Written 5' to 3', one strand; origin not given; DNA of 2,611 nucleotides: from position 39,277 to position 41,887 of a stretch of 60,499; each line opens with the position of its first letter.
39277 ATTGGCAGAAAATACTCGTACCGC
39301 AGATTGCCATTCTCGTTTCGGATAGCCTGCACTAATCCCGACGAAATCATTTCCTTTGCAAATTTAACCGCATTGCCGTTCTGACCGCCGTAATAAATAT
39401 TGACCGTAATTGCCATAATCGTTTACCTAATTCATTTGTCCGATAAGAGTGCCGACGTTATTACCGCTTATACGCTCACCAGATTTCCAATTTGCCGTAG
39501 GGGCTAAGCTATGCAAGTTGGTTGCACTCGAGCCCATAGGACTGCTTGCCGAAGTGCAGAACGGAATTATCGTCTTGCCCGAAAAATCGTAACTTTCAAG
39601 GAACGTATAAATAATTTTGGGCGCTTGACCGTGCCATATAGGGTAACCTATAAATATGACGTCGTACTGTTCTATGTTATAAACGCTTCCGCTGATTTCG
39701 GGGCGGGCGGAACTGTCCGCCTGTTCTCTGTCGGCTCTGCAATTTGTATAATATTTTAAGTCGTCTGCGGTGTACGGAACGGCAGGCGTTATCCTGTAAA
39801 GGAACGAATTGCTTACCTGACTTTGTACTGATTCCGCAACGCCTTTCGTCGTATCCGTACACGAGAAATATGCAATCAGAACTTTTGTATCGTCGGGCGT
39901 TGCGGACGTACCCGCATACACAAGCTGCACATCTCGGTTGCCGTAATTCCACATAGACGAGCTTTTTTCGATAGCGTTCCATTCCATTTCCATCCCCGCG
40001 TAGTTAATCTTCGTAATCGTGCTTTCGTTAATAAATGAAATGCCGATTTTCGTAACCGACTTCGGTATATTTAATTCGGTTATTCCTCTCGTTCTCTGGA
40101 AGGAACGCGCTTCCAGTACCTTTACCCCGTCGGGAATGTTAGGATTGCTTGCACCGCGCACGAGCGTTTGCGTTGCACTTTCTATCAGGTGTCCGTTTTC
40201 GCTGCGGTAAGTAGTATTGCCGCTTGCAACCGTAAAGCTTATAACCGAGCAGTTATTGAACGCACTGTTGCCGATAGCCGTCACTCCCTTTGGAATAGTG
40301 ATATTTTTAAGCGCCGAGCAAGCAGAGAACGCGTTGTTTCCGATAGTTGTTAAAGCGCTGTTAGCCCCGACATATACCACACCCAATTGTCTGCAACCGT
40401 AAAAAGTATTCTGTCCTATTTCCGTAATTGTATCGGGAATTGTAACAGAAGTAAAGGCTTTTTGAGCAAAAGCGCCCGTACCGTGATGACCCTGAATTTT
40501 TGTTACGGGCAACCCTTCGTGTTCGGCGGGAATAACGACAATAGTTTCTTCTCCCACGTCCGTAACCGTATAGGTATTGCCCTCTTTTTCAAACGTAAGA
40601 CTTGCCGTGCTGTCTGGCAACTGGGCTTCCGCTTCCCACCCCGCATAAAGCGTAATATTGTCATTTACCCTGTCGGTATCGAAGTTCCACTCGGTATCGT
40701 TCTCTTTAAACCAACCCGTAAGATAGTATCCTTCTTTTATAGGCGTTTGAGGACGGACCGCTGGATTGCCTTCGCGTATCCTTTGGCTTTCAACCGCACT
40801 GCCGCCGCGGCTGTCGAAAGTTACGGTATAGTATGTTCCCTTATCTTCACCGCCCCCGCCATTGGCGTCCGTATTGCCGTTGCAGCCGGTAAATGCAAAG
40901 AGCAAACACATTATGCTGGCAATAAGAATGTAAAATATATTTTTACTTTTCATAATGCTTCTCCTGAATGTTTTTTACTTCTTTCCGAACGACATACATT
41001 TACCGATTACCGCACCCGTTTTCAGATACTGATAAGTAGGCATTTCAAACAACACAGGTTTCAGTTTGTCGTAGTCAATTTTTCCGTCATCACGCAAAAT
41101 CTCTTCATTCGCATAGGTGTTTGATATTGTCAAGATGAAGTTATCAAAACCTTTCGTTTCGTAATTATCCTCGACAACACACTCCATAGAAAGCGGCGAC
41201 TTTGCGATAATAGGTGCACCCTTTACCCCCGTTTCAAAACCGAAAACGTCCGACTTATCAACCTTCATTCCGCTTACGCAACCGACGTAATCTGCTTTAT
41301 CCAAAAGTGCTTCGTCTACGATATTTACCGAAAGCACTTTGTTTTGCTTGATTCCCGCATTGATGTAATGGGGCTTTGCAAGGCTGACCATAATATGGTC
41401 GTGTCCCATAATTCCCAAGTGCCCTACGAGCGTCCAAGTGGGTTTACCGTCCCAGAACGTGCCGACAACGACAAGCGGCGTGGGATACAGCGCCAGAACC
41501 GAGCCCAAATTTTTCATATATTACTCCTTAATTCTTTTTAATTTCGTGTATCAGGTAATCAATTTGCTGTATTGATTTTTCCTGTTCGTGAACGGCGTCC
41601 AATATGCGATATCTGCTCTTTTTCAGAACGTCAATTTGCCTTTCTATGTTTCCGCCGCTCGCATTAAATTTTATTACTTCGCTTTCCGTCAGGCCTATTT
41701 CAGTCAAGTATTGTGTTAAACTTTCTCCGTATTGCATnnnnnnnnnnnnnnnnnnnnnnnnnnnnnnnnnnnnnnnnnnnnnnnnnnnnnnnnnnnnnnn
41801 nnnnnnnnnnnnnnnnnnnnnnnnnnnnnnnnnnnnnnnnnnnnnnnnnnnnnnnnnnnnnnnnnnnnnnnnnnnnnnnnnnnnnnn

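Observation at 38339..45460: LysR-headed cluster with three lipoprotein-anchored flavodoxin-domain proteins, DUF4405 and a flavin reductase: possible extracytoplasmic flavin redox chain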

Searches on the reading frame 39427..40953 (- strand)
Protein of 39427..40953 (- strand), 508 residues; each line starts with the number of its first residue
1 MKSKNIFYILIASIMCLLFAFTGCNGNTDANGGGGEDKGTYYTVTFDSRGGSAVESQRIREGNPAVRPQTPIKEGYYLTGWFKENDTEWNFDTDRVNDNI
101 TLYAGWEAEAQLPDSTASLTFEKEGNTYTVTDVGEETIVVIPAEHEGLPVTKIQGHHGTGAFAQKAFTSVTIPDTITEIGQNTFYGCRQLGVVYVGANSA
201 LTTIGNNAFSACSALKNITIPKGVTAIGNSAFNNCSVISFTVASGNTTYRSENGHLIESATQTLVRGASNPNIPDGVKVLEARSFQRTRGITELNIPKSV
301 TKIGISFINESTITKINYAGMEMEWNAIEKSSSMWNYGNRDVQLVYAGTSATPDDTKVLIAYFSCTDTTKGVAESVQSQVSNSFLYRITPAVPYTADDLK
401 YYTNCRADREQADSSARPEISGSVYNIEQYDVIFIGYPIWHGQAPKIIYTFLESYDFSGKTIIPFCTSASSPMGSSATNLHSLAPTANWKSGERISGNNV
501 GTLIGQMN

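Call 3: search_protein_families(library=pfam, proteins=[window:39427-40953:-], max_evalue=0.01)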
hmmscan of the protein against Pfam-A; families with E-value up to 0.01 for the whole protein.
window:39427-40953:- (508 aa): 5 families
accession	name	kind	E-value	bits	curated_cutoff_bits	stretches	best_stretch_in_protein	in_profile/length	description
PF12682.12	Flavodoxin_4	-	1.5e-43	148.4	24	1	357-498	1-142/155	Flavodoxin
PF13306.12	LRR_5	-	6.3e-27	94.4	27.7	2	160-248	28-114/127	BspA type Leucine rich repeat region (6 copies)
PF09479.16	Flg_new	-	2.3e-16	60.1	27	1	42-104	1-64/65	Listeria-Bacteroides repeat domain (List_Bact_rpt)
PF12641.12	Flavodoxin_3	-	0.00039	20.7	27.5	0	427-475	38-84/160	Flavodoxin domain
PF13855.12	LRR_8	-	0.0021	18.2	27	0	176-219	13-55/61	Leucine rich repeat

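Call 4: search_protein_families(library=ncbifam, proteins=[window:39427-40953:-], max_evalue=0.01)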
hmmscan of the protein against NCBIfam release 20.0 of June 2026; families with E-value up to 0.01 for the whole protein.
window:39427-40953:- (508 aa): 7 families
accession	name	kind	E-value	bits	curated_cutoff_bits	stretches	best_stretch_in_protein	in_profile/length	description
NF005501.0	PRK07116.1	subfamily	3.1e-52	176.2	198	1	355-499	3-147/161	flavodoxin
NF005389.0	PRK06934.1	equivalog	1.5e-22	80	172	1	368-499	72-200/221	flavodoxin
NF047961.1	adhesin_HupY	equivalog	8.8e-08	30.7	1250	1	161-237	182-255/978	leucine-rich repeat adhesin HupY/LrrG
NF052328.1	NeuramTDE0471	equivalog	1.3e-07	30.8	900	1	4-109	3-119/538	neuraminidase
NF045861.1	glide_Gli349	exception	4.3e-06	23.6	1750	1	166-263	2678-2771/3169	gliding machinery surface structure protein Gli349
TIGR02543.1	List_Bact_rpt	repeat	2.2e-05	24.7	20.95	1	71-109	1-43/44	TIGR02543 family repeat protein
NF038196.1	ferrodoxin_EFR1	subfamily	0.00042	20.4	75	1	424-489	36-100/242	EFR1 family ferrodoxin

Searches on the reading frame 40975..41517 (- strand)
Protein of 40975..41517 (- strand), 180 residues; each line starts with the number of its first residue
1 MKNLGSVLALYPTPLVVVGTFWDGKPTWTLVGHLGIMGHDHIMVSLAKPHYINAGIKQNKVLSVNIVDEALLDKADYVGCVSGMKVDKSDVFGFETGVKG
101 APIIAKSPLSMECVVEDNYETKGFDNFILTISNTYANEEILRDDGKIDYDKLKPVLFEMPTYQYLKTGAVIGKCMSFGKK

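Call 3: search_protein_families(library=pfam, proteins=[window:40975-41517:-], max_evalue=0.01)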
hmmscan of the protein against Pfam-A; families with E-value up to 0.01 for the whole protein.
window:40975-41517:- (180 aa): 1 family
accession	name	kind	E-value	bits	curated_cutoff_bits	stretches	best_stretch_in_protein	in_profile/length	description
PF01613.24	Flavin_Reduct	-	3.4e-14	53.7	27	1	10-140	3-137/153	Flavin reductase like domain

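Call 4: search_protein_families(library=ncbifam, proteins=[window:40975-41517:-], max_evalue=0.01)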
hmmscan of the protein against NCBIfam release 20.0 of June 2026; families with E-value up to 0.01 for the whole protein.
window:40975-41517:- (180 aa): 2 families
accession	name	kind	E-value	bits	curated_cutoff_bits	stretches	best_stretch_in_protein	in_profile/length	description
TIGR03615.1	RutF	equivalog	0.0011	19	254.75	1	43-136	47-139/156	NADH-dependent FMN reductase RutF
NF041523.1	post_COAP_1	domain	0.0023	18.4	40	1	66-148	24-112/115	post-COAP-1 domain-containing protein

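Call 66: find_homologous_proteins(query=window:40975-41517:-, max_evalue=0.00001)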
Query window:40975-41517:- (180 aa): 1541 proteins with E <= 0.00001 among 1594 candidates; the best 120 are listed.
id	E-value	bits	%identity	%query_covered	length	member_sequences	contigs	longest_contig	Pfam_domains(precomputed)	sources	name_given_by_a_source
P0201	4.3e-110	383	95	100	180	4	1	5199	PF01613.25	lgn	-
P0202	1.1e-108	379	92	100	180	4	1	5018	PF01613.25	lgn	-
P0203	5.4e-103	360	88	100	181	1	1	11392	PF01613.25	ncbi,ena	-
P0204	3.1e-102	358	88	100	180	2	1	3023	PF01613.25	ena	-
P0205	1.1e-101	356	88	99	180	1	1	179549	PF01613.25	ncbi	-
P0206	1.2e-98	346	84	100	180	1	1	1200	PF01613.25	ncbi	-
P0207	2.3e-98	345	85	100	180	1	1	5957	PF01613.25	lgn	-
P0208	3.0e-98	345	85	100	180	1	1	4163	PF01613.25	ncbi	-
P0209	4.9e-98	344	85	100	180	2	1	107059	PF01613.25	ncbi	-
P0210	9.5e-97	340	84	100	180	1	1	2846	PF01613.25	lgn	-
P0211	1.0e-96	340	83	100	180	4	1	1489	PF01613.25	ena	-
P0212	1.4e-96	339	84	100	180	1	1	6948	PF01613.25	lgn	-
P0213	4.3e-95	335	82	100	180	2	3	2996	PF01613.25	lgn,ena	-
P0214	5.0e-95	334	84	100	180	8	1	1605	PF01613.25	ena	-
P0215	1.6e-94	333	82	100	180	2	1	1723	PF01613.25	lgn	-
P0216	8.8e-94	330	81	100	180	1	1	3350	PF01613.25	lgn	-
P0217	6.7e-93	327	82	100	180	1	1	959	PF01613.25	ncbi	-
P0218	6.3e-91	321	81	100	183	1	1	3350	PF01613.25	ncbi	-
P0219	7.5e-91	321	81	100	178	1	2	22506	PF01613.25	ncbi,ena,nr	ncbi:MAG: flavin reductase family protein [Clostridiales bacterium]|nr:flavin reductase family prote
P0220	1.3e-84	300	76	99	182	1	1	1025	PF01613.25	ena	-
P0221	1.9e-84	300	75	99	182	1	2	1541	PF01613.25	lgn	-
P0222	2.2e-84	300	75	99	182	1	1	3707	PF01613.25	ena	-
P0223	8.5e-84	298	75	99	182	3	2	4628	PF01613.25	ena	-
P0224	8.7e-84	298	74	99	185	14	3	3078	PF01613.25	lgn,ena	-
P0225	1.7e-83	297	74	99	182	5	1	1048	PF01613.25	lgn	-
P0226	1.8e-83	297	74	99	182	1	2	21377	PF01613.25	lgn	-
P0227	1.9e-83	297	74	99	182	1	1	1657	PF01613.25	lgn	-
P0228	3.0e-83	296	73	99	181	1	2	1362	PF01613.25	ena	-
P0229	8.1e-83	295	74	99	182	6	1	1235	PF01613.25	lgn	-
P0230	1.4e-82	294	73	99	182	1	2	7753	PF01613.25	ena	-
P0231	2.6e-82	293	73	99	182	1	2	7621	PF01613.25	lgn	-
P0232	3.3e-82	293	70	99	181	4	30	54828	PF01613.25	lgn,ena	-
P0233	4.6e-82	292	73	99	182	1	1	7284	PF01613.25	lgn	-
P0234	1.0e-81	291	71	99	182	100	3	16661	PF01613.25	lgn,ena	-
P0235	1.3e-81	291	72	99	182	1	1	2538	PF01613.25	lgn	-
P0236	1.9e-81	290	73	99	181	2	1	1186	PF01613.25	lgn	-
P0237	2.6e-81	290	72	99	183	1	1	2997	PF01613.25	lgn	-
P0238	3.8e-81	289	70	99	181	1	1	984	PF01613.25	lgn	-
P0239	4.7e-81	289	69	99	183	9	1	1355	PF01613.25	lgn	-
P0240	7.4e-81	288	70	99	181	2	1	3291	PF01613.25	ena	-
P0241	1.1e-80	288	72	99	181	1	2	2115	PF01613.25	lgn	-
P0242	1.2e-80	287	71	99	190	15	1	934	PF01613.25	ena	-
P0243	1.7e-80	287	71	99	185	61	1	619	PF01613.25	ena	-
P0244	2.2e-80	287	69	99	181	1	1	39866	PF01613.25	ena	-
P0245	2.5e-80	286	70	99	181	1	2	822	PF01613.25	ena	-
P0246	3.5e-80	286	69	99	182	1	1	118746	PF01613.25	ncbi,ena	-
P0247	3.8e-80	286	71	99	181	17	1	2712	PF01613.25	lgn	-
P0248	3.9e-80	286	70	99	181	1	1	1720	PF01613.25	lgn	-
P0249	4.9e-80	285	69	99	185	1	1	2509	PF01613.25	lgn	-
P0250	6.0e-80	285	68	99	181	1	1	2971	PF01613.25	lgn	-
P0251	1.1e-79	284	70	99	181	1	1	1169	PF01613.25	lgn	-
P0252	1.1e-79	284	70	99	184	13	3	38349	PF01613.25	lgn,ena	-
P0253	1.1e-79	284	71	99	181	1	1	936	PF01613.25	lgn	-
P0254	1.3e-79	284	70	99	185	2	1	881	PF01613.25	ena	-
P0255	1.4e-79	284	73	99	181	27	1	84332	PF01613.25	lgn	-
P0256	1.5e-79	284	69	99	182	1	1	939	PF01613.25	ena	-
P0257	1.7e-79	284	68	99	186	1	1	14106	PF01613.25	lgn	-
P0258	1.8e-79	284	69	99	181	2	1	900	PF01613.25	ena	-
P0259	2.3e-79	283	70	99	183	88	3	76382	PF01613.25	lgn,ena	-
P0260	2.3e-79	283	71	99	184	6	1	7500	PF01613.25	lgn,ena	-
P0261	2.6e-79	283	69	99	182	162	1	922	PF01613.25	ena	-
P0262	3.4e-79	283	70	99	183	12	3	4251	PF01613.25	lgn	-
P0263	3.8e-79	283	69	99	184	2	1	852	PF01613.25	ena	-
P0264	4.7e-79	282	70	99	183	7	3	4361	PF01613.25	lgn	-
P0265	4.8e-79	282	70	99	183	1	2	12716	PF01613.25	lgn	-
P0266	5.0e-79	282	71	99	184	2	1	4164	PF01613.25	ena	-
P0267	5.6e-79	282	71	99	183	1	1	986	PF01613.25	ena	-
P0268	5.8e-79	282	70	99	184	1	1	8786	PF01613.25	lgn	-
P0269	5.9e-79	282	70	99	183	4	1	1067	PF01613.25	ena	-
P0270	6.1e-79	282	70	99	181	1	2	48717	PF01613.25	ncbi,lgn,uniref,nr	ncbi:flavin reductase family protein [Clostridium sp. MCC353]|uniref:flavin reductase family protein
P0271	6.5e-79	282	69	99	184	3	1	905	PF01613.25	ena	-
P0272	6.8e-79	282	70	99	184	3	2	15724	PF01613.25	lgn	-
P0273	7.5e-79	282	71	99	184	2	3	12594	PF01613.25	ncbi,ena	-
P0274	7.9e-79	282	68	99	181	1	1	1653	PF01613.25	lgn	-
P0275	1.1e-78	281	70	99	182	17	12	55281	PF01613.25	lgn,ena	-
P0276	1.2e-78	281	70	99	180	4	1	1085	PF01613.25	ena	-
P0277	1.3e-78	281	70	99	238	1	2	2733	PF01613.25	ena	-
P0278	1.3e-78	281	69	99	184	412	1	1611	PF01613.25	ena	-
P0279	1.3e-78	281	69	99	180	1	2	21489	PF01613.25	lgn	-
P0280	1.5e-78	281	70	99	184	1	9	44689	PF01613.25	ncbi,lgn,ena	-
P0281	1.5e-78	281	70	99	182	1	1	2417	PF01613.25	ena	-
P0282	1.7e-78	280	70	99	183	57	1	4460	PF01613.25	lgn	-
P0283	1.9e-78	280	68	99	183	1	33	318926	PF01613.25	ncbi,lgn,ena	ncbi:MAG: flavin reductase family protein [Blautia sp.]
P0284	1.9e-78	280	71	99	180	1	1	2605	PF01613.25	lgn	-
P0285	2.2e-78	280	71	99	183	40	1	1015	PF01613.25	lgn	-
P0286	2.3e-78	280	70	98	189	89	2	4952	PF01613.25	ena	-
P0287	2.8e-78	280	69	99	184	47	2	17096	PF01613.25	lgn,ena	-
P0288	2.8e-78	280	69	99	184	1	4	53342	PF01613.25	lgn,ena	-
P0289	3.7e-78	279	68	99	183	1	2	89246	PF01613.25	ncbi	-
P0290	3.7e-78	279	70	99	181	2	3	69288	PF01613.25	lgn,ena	-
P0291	3.7e-78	279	71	99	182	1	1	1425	PF01613.25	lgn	-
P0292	3.8e-78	279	69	99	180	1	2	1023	PF01613.25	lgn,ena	-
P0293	4.0e-78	279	70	99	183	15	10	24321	PF01613.25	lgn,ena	-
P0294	4.5e-78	279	72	99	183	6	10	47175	PF01613.25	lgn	-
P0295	5.5e-78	279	69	99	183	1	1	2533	PF01613.25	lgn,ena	-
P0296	5.6e-78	279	69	99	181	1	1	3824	PF01613.25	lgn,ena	-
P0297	5.8e-78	279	70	99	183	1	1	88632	PF01613.25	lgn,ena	-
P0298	5.9e-78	279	68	99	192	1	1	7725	PF01613.25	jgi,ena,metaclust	metaclust:\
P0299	6.1e-78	279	72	99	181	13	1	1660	PF01613.25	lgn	-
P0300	6.1e-78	279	69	99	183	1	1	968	PF01613.25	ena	-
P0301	6.9e-78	278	68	99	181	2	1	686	PF01613.25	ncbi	-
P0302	8.8e-78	278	69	99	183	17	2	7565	PF01613.25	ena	-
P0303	9.7e-78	278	69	99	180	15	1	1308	PF01613.25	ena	-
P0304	1.2e-77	278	70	99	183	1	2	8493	PF01613.25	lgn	-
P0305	1.2e-77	278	66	99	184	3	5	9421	PF01613.25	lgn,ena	-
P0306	1.2e-77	278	70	99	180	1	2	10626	PF01613.25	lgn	-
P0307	1.3e-77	278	69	99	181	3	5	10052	PF01613.25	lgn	-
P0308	1.4e-77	277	67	99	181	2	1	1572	PF01613.25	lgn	-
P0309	1.4e-77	277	70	99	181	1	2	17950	PF01613.25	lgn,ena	-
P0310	1.5e-77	277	70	99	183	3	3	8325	PF01613.25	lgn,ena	-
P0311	1.7e-77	277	69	99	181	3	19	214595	PF01613.25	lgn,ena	-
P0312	1.8e-77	277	68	99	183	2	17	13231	PF01613.25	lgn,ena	-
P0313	1.8e-77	277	68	99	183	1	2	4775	PF01613.25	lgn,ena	-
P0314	1.8e-77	277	69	99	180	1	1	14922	PF01613.25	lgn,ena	-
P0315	2.2e-77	277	69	99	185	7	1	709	PF01613.25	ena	-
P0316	2.5e-77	277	70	98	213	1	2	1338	PF01613.25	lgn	-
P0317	2.5e-77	277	68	99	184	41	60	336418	PF01613.25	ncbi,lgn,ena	-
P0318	3.0e-77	276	69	99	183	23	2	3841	PF01613.25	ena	-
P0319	3.0e-77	276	66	99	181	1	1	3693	PF01613.25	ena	-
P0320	3.0e-77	276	69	99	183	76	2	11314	PF01613.25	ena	-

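Call 67: find_encoding_contigs(protein=P0317, flank=7000, max_places=1)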
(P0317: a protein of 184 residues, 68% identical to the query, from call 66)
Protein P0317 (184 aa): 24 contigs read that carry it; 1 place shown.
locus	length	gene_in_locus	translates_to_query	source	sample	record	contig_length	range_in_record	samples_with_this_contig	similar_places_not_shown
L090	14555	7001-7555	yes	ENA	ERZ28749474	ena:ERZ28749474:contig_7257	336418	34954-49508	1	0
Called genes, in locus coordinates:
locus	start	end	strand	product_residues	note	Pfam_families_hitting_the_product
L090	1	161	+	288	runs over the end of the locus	PF00248:Aldo_ket_red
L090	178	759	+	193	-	PF18050:Cyclophil_like2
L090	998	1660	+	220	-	PF19700:DUF6198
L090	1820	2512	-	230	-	PF02627:CMD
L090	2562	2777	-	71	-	PF01361:Tautomerase (weak), PF14552:Tautomerase_2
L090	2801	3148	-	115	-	PF18050:Cyclophil_like2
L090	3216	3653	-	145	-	PF02311:AraC_binding (faint), PF07883:Cupin_2 (weak)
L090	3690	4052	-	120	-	PF13411:MerR_1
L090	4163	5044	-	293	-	PF00126:HTH_1, PF03466:LysR_substrate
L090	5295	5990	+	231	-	PF14358:DUF4405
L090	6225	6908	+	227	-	PF12682:Flavodoxin_4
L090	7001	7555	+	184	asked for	PF01613:Flavin_Reduct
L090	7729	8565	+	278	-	PF20434:BD-FAE, PF07859:Abhydrolase_3 (weak), PF00326:Peptidase_S9 (faint)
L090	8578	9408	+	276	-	PF00248:Aldo_ket_red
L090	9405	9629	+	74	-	-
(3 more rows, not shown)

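Call 68: find_encoding_contigs(protein=P0283, flank=7000, max_places=1)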
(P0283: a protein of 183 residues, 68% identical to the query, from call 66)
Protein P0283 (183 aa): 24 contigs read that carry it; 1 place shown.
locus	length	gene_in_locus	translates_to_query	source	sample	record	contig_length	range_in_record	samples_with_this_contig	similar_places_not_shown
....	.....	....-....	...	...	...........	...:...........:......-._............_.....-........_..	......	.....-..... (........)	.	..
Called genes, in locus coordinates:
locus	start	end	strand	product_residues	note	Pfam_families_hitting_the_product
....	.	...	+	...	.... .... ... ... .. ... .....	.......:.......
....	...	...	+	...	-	-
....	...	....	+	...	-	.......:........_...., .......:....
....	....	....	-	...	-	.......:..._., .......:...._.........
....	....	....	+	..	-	-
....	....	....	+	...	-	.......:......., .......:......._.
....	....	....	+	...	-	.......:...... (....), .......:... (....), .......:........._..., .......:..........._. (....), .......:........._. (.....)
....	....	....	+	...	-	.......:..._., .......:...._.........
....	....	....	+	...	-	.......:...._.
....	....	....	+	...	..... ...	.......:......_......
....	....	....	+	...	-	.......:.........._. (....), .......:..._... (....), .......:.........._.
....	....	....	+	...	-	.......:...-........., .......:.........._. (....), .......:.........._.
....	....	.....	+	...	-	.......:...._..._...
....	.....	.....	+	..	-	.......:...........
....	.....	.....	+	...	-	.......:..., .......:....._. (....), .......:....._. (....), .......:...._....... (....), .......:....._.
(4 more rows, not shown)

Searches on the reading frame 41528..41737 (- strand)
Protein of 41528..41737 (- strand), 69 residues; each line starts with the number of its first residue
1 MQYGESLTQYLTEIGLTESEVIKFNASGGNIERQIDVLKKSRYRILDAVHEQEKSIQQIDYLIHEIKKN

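Call 3: search_protein_families(library=pfam, proteins=[window:41528-41737:-], max_evalue=0.01)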
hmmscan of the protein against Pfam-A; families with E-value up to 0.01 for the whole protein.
window:41528-41737:- (69 aa): 1 family
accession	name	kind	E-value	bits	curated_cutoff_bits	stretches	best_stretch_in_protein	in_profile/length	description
PF06648.16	AcMNPV_Ac75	-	0.0081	16.6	24.4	1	31-69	47-83/122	Autographa californica nuclear polyhedrosis virus (AcMNPV), Ac75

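Call 4: search_protein_families(library=ncbifam, proteins=[window:41528-41737:-], max_evalue=0.01)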
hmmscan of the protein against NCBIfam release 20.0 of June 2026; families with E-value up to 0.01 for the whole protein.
window:41528-41737:- (69 aa): 0 families
